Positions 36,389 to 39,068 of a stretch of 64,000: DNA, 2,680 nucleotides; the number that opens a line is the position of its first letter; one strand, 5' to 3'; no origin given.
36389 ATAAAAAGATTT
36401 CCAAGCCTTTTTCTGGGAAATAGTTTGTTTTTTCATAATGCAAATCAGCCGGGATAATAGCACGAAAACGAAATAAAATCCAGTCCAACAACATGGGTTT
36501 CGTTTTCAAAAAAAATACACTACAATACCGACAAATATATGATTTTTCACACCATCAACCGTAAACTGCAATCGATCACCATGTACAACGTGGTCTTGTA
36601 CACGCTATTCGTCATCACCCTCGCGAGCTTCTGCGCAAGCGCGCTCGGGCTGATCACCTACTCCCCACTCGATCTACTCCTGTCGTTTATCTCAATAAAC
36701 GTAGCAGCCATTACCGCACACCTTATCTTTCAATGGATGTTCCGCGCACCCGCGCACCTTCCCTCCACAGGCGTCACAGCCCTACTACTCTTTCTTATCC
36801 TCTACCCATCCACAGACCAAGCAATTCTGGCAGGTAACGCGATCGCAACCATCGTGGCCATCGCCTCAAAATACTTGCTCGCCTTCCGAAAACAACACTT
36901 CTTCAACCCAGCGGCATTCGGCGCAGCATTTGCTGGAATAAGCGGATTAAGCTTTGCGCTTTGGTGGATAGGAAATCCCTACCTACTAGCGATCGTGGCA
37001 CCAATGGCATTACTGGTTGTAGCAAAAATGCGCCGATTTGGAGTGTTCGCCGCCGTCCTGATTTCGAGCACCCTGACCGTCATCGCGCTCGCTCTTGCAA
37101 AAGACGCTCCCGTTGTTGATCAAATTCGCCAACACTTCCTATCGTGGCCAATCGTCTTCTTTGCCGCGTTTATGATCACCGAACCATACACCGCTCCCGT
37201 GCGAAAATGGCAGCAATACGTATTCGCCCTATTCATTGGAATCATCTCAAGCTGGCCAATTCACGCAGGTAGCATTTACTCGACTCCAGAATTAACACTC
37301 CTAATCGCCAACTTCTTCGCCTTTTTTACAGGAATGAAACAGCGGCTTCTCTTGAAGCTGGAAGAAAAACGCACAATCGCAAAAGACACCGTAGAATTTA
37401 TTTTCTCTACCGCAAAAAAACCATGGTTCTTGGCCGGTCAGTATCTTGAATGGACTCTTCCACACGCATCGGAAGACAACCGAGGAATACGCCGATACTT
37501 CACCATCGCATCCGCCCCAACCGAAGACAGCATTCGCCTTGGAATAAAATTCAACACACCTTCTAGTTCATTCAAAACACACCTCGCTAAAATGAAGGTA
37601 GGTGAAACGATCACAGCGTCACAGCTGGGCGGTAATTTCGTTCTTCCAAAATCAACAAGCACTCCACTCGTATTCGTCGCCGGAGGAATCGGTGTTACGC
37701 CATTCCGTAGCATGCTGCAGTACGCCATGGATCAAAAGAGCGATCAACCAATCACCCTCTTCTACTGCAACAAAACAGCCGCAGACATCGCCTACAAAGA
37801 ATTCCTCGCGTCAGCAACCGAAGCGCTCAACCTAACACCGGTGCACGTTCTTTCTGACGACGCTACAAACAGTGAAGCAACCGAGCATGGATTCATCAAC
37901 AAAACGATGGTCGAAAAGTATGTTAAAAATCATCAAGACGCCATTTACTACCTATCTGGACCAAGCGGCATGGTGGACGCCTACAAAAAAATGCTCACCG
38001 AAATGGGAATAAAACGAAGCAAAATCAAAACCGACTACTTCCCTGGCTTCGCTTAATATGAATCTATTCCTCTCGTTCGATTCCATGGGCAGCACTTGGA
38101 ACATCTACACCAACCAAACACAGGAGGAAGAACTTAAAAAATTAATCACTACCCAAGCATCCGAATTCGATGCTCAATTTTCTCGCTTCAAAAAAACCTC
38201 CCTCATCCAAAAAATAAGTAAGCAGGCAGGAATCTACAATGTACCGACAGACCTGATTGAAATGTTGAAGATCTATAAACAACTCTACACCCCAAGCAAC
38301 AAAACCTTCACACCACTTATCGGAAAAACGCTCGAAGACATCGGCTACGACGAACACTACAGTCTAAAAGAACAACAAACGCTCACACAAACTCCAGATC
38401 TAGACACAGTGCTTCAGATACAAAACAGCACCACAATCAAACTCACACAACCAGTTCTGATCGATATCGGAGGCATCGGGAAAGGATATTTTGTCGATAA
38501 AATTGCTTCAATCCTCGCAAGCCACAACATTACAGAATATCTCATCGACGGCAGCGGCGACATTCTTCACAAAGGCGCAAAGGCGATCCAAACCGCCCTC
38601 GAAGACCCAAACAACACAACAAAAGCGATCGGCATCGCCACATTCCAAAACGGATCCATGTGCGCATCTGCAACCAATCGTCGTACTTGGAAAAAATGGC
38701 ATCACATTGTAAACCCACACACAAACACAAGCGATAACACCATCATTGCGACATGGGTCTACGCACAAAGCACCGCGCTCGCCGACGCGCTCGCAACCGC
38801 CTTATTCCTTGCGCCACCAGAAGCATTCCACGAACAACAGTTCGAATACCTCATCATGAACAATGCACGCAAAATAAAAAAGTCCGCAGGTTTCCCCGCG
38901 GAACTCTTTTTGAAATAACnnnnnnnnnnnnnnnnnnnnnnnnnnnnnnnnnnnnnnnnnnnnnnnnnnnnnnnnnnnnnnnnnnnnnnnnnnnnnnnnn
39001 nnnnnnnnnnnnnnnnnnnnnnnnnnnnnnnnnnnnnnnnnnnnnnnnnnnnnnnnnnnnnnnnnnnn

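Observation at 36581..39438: Flavin-transfer module: RnfD/NqrB-like membrane domain fused to an FNR-like FAD/NAD(P) reductase, adjacent ApbE flavin transferase, and convergent membrane-anchored FMN-binding protein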

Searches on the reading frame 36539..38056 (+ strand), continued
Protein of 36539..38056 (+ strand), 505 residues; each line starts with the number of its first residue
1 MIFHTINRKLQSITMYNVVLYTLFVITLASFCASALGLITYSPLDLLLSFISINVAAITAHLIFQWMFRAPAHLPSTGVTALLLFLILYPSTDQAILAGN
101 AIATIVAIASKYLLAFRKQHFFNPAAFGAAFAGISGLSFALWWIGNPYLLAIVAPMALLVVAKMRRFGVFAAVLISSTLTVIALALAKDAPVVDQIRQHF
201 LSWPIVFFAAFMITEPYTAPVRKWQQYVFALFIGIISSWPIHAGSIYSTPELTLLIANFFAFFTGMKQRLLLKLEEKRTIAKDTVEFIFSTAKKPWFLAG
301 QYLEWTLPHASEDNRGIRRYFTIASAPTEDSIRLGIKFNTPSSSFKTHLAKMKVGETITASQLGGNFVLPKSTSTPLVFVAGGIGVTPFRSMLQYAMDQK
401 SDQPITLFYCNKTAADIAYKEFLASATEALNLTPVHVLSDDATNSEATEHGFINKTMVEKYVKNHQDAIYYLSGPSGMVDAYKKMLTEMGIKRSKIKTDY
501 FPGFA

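Call 27: search_solved_structures(query=window:36539-38056:+, max_evalue=0.01, show_alignments=0)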
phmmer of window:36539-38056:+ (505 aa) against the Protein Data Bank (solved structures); distinct sequences matched with E-value up to 0.01: 57.
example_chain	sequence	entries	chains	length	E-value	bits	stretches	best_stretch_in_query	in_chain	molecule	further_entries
4wqm_A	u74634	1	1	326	4.3e-14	55.6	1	269-487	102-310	Toluene-4-monooxygenase electron transfer component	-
7qty_A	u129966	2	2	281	1.1e-13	54.2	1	319-503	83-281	Na(+)-translocating NADH-quinone reductase subunit F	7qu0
7qu3_A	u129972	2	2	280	1.7e-13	53.6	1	317-503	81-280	Na(+)-translocating NADH-quinone reductase subunit F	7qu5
4u9u_A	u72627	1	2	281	3.9e-13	52.4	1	339-503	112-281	Na(+)-translocating NADH-quinone reductase subunit F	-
8ad4_A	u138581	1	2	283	4e-13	52.4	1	339-503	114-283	Na(+)-translocating NADH-quinone reductase subunit F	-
4uaj_A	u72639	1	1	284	4.1e-13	52.4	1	339-503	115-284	Na(+)-translocating NADH-quinone reductase subunit F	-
7xk3_F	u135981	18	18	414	5.6e-13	51.9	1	339-503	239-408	Na(+)-translocating NADH-quinone reductase subunit F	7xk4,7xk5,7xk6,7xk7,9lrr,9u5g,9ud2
8a1t_F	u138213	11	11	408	9e-13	51.2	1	339-503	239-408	Na(+)-translocating NADH-quinone reductase subunit F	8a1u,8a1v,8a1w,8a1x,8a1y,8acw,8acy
8ad3_A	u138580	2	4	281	1.6e-12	50.4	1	339-499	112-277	Na(+)-translocating NADH-quinone reductase subunit F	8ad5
2r6h_A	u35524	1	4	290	7.8e-12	48.1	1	345-500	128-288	NADH:ubiquinone oxidoreductase, Na translocating, F subunit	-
1krh_A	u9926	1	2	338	2.1e-11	46.7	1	296-495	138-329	Benzoate 1,2-Dioxygenase Reductase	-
6o0a_A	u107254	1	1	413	1.6e-09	40.5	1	269-501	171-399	Flavohemoglobin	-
5ogx_A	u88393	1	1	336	6e-09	38.6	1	275-490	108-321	Cytochrome P450 reductase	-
3ozu_A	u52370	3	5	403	6.3e-09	38.5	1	297-501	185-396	Flavohemoprotein | Flavohemoglobin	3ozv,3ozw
7rom_A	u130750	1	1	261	7.4e-09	38.3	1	311-495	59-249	NADH-cytochrome b5 reductase 1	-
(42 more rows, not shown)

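Call 29: search_solved_structures(query=A2, max_evalue=1, show_alignments=0)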
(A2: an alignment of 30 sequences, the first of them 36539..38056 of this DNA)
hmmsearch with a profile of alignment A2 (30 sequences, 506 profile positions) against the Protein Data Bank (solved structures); distinct sequences matched with E-value up to 1: 192 (the best 60 are shown).
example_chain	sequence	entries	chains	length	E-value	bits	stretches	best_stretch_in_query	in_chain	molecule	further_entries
7qu3_A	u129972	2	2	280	3.5e-21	78.6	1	319-504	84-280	Na(+)-translocating NADH-quinone reductase subunit F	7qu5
7qty_A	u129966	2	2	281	4.5e-21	78.2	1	320-504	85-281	Na(+)-translocating NADH-quinone reductase subunit F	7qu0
2r6h_A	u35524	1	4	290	3.5e-20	75.3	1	347-501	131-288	NADH:ubiquinone oxidoreductase, Na translocating, F subunit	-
7xk3_F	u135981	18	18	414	6e-20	74.5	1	343-505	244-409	Na(+)-translocating NADH-quinone reductase subunit F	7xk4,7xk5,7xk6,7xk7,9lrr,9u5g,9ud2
4u9u_A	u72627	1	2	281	6.7e-20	74.3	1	343-504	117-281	Na(+)-translocating NADH-quinone reductase subunit F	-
8ad4_A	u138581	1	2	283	6.9e-20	74.3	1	343-504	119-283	Na(+)-translocating NADH-quinone reductase subunit F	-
4uaj_A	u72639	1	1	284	6.9e-20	74.3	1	343-504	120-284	Na(+)-translocating NADH-quinone reductase subunit F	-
8a1t_F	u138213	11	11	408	1.3e-19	73.3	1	343-504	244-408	Na(+)-translocating NADH-quinone reductase subunit F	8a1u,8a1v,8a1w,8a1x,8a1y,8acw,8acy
4wqm_A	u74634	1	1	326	2e-19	72.8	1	267-502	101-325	Toluene-4-monooxygenase electron transfer component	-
8ad3_A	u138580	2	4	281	4.7e-19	71.5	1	343-500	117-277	Na(+)-translocating NADH-quinone reductase subunit F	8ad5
5ogx_A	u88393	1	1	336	5.1e-18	68.1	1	267-502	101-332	Cytochrome P450 reductase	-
2eix_A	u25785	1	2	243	4.6e-17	65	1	271-492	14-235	NADH-cytochrome b5 reductase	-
1cqx_A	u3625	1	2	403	2.3e-16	62.7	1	293-502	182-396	FLAVOHEMOPROTEIN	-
3ozu_A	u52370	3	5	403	2.6e-16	62.5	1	293-502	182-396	Flavohemoprotein | Flavohemoglobin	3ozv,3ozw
1krh_A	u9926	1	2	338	5.6e-16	61.4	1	291-496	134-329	Benzoate 1,2-Dioxygenase Reductase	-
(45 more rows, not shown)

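Call 41: predict_structure(alignment_id=A2)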
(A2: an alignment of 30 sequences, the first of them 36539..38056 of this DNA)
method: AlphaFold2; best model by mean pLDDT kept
length: 505 residues; sequences in the alignment: 30
mean_pLDDT: 89.1   pTM: 0.83
mean pLDDT of the five models: 89.1, 88.0, 87.7, 85.2, 84.9
residues with pLDDT >= 90: 309; 70-90: 172; 50-70: 20; < 50: 4
segments of 3 or more residues with pLDDT < 50: 502-505
pLDDT, mean of each block of 10 residues (from residue 1): 79 85 96 95 97 97 90 87 96 96 96 78 90 87 88 93 90 94 93 86 83 84 89 89 69 88 79 95 95 88 85 77 93 91 89 93 85 92 91 96 95 92 96 93 68 94 94 90 96 91 44
secondary structure, 60 per line:
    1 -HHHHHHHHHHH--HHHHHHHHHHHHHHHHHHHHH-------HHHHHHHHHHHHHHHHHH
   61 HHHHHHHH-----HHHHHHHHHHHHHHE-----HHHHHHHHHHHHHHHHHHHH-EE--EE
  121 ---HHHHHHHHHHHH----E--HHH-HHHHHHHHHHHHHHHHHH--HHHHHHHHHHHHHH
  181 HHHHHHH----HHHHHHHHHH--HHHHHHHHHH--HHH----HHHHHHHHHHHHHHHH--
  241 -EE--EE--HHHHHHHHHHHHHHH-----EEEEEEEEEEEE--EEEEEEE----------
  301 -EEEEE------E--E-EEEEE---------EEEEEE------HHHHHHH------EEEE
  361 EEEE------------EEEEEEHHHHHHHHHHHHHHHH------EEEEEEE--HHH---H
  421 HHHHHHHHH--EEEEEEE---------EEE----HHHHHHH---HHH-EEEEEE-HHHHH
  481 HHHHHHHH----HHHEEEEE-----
elements in order: H2-12 H15-35 H43-68 H74-87 H94-113 H124-135 H147-164 H167-187 H192-201 H204-213 H223-238 H250-264 E270-281 E284-290 E302-306 E318-322 E332-337 H344-350 E357-364 E377-382 H383-398 E405-411 H420-429 E432-438 E448-450 H455-461 E469-474 H476-488 E496-500

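Call 52: find_related_loci(query=A2, collection=genome_contigs, flank=5000)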
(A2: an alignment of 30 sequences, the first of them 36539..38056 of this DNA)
Query A2 (505 aa) in genome_contigs; peptide patterns used: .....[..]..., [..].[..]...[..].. (x = any residue, [..] = any of these).
600 stretches matched a pattern (row limit reached: there are more); 478 encode a relative of the query (tblastn E <= 1e-3); the best 80 are kept; 80 distinct loci.
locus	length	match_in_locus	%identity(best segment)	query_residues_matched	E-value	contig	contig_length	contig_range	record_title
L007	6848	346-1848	45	2-505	3e-140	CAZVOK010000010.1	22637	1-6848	MAG TPA_asm: uncultured Candidatus Peribacteria bacterium isolate binchicken_co105_403 genome assembly, contig: NODE_281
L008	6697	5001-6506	39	6-504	6e-123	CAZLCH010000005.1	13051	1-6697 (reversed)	MAG TPA_asm: uncultured Gammaproteobacteria bacterium isolate SRP173033_co3_113 genome assembly, contig: NODE_6316_lengt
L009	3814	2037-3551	43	6-505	3e-124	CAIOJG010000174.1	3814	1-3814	MAG: Candidatus Magasanikbacteria bacterium isolate AM_bin-3693 genome assembly, contig: bin-3693:174/190, whole genome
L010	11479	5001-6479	41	4-505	1e-120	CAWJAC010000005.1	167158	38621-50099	MAG: Candidatus Zambryskibacteria bacterium isolate MFD03726.bin.2.15 genome assembly, contig: contig_71664, whole genom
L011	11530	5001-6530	40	1-505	5e-120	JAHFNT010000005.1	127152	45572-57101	MAG: Candidatus Nomurabacteria bacterium isolate nzgw487 NODE_108_length_127153_cov_5.038156, whole genome shotgun seque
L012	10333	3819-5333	41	2-504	8e-120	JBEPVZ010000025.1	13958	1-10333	MAG: Candidatus Daviesbacteria bacterium isolate 22E.vamb.044 NODE_3802_length_13958_cov_6.964900, whole genome shotgun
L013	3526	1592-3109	40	6-503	3e-122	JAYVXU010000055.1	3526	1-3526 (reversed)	MAG: Candidatus Adlerbacteria bacterium isolate GL85_DN_metabinner_15 GL85_DN_metabinner_15_54, whole genome shotgun seq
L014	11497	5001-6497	39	6-504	6e-118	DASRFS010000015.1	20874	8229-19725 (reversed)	MAG TPA_asm: Patescibacteria group bacterium isolate SMAG_U10038 k141_1689002, whole genome shotgun sequence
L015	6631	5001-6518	40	2-505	8e-118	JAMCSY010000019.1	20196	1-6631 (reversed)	MAG: Patescibacteria group bacterium isolate FK_Sedi_A_Bin.193 NODE_6037_length_20196_cov_13.1712, whole genome shotgun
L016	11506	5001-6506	41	6-505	7e-118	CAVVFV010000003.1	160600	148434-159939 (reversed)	MAG: Candidatus Falkowbacteria bacterium isolate MFD01188.bin.1.43 genome assembly, contig: contig_22778, whole genome s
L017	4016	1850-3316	41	6-505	1e-118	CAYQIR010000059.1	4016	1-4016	MAG TPA_asm: uncultured Candidatus Saccharibacteria bacterium isolate binchicken_co38_1169 genome assembly, contig: NODE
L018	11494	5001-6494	42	6-503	1e-116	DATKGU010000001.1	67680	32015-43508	MAG TPA_asm: Candidatus Paceibacterota bacterium isolate SMAG_U14559 k141_72001, whole genome shotgun sequence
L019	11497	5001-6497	41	6-505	1e-115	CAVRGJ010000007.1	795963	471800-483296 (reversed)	MAG: uncultured Alphaproteobacteria bacterium isolate MFD05442.bin.1.334 genome assembly, contig: contig_24632, whole ge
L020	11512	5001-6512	41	1-505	8e-115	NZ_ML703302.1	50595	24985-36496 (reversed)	Mesorhizobium sp. SARCC-RB16n contig_50, whole genome shotgun sequence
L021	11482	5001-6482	42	10-504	1e-114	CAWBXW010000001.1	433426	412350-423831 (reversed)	MAG: uncultured Alphaproteobacteria bacterium isolate MFD05442.bin.2.187 genome assembly, contig: contig_11001, whole ge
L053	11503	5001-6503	39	6-504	1e-99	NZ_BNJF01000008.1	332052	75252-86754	Ktedonospora formicarum strain SOSP1-1 sequence08, whole genome shotgun sequence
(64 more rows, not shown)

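Call 59: search_protein_families(library=pfam, proteins=[L053:4249-4992:+, L053:3761-4246:+, L020:4264-5007:+, L017:417-941:+], max_evalue=0.01)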
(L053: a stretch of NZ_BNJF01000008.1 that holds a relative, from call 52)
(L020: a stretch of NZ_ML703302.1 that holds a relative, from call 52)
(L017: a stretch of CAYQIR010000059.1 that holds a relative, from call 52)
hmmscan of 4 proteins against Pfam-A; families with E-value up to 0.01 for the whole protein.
L053:4249-4992:+ (247 aa): 1 family
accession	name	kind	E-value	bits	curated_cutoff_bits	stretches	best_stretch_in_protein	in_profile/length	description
PF02424.20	ApbE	-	7.1e-38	131.1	25.6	2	93-221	127-259/266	ApbE family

L053:3761-4246:+ (161 aa): 1 family
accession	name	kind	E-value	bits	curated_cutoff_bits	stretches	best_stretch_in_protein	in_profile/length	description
PF04205.19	FMN_bind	-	1.1e-10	42.5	22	1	82-157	2-77/77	FMN-binding domain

L020:4264-5007:+ (247 aa): 1 family
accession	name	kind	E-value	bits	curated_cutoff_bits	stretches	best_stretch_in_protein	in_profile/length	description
PF02424.20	ApbE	-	1.8e-39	136.3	25.6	2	87-226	120-264/266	ApbE family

L017:417-941:+ (174 aa): 1 family
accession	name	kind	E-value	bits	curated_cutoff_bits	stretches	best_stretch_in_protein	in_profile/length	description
PF14283.11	CD1107-like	-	0.0096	16.3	26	0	19-51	122-154/158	Mobile element protein CD1107-like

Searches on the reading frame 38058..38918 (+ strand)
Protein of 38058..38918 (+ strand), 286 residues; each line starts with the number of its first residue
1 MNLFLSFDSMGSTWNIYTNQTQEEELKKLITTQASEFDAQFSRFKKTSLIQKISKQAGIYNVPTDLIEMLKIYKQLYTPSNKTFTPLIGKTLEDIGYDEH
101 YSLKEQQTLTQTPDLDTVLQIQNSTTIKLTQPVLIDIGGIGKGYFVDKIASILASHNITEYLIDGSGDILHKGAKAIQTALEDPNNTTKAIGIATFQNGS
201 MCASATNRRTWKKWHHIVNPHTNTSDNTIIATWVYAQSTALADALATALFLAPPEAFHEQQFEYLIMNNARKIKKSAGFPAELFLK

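Call 3: search_protein_families(library=pfam, proteins=[window:38058-38918:+], max_evalue=0.1)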
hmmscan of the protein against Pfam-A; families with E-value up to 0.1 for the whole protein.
window:38058-38918:+ (286 aa): 2 families
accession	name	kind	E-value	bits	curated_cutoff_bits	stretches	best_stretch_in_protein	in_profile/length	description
PF02424.20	ApbE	-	1.1e-41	143.5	25.6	1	10-257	1-251/266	ApbE family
PF02737.24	3HCDH_N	-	0.099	13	22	0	137-186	2-51/180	3-hydroxyacyl-CoA dehydrogenase, NAD binding domain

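Call 4: search_protein_families(library=ncbifam, proteins=[window:38058-38918:+], max_evalue=0.1)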
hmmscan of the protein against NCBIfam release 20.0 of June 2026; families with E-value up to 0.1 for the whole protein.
window:38058-38918:+ (286 aa): 1 family
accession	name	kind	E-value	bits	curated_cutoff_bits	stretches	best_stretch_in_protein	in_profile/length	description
NF007774.0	PRK10461.1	equivalog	9.1e-11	41.2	498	1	8-256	40-312/351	FAD:protein FMN transferase ApbE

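Call 63: list_cluster_members(proteins=[P0001, P0121, window:38058-38918:+, window:6608-7801:-])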
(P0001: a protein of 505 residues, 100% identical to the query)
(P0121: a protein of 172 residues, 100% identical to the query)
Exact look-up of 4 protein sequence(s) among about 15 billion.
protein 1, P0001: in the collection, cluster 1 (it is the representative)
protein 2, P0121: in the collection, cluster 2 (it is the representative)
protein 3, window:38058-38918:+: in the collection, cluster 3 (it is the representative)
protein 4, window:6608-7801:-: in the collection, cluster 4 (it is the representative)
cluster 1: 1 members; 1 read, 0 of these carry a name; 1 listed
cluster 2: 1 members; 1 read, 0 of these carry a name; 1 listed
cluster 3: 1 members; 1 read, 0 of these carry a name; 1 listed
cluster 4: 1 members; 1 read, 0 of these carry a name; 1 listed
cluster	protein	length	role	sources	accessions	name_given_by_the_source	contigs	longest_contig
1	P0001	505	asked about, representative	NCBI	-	-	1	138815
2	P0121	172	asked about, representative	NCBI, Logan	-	-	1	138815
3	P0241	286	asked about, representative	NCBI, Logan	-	-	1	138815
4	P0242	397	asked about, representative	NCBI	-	-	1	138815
